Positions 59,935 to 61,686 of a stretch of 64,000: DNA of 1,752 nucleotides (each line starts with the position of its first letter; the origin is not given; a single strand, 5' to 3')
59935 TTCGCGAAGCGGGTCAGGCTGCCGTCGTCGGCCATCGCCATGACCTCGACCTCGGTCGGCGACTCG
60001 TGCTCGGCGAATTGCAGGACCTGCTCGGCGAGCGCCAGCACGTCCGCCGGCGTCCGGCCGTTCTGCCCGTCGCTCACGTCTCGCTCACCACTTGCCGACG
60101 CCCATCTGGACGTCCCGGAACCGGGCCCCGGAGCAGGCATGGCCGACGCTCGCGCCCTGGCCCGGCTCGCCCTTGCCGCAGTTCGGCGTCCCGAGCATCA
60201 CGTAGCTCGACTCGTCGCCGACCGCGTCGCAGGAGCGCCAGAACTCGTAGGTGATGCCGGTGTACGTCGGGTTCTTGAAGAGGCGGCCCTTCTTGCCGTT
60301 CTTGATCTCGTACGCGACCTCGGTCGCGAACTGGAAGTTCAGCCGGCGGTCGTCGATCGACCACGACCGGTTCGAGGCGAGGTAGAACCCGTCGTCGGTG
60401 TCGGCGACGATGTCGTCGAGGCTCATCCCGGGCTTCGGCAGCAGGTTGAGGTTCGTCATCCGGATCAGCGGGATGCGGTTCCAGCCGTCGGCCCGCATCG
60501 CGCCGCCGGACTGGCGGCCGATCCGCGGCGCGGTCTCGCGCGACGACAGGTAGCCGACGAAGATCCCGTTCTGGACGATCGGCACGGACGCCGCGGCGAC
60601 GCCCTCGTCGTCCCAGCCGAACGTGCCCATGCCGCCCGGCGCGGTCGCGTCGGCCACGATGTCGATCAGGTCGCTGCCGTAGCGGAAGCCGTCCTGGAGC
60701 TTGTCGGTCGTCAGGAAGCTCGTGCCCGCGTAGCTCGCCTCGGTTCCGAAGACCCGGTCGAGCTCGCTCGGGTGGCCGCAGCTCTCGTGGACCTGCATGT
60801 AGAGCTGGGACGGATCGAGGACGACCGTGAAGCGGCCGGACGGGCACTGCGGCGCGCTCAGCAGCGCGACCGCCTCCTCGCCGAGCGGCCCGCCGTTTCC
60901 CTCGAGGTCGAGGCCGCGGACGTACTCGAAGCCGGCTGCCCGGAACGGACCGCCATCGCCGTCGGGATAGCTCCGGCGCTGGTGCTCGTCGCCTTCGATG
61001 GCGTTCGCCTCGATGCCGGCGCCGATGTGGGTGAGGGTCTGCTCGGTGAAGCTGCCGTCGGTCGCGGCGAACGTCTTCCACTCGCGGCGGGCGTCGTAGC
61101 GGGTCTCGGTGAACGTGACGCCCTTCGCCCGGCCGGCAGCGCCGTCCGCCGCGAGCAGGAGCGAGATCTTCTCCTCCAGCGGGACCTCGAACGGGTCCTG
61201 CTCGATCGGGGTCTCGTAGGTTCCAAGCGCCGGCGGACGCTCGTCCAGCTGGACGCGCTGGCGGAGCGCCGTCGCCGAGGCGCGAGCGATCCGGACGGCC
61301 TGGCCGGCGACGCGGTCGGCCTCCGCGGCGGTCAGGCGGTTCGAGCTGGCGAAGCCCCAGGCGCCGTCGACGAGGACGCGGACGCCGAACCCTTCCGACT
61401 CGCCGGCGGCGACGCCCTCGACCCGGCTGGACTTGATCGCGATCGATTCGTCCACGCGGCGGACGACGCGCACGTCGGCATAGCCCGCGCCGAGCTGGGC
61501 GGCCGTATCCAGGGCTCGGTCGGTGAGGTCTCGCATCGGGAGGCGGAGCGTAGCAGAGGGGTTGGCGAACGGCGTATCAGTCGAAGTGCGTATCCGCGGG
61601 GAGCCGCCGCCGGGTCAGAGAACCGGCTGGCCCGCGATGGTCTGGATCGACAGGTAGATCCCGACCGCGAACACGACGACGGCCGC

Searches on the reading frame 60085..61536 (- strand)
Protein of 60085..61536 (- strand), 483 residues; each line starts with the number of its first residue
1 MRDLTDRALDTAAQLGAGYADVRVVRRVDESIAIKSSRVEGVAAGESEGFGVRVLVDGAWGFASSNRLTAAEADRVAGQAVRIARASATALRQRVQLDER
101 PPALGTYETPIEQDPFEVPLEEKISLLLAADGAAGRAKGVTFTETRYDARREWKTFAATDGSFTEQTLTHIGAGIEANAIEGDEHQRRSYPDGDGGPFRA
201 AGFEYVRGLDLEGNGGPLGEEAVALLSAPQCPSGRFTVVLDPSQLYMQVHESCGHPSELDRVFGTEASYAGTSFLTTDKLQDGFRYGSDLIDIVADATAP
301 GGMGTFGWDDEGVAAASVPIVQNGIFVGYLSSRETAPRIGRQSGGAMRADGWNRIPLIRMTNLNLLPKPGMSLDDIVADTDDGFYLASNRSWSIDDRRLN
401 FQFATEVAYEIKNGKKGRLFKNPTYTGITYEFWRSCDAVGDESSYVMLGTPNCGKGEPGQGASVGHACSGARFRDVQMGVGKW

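Call 68: find_encoding_contigs(protein=window:60085-61536:-, flank=10000, max_places=1)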
Protein window:60085-61536:- (483 aa): no gene with exactly this product is on record in the collection.
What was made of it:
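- On Tad/Flp (type IVc) minor pilins TadE/TadF/TadG: An attempt to extend beyond the window failed (call 68).
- Tried and rejected: It is not on record (call 68).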
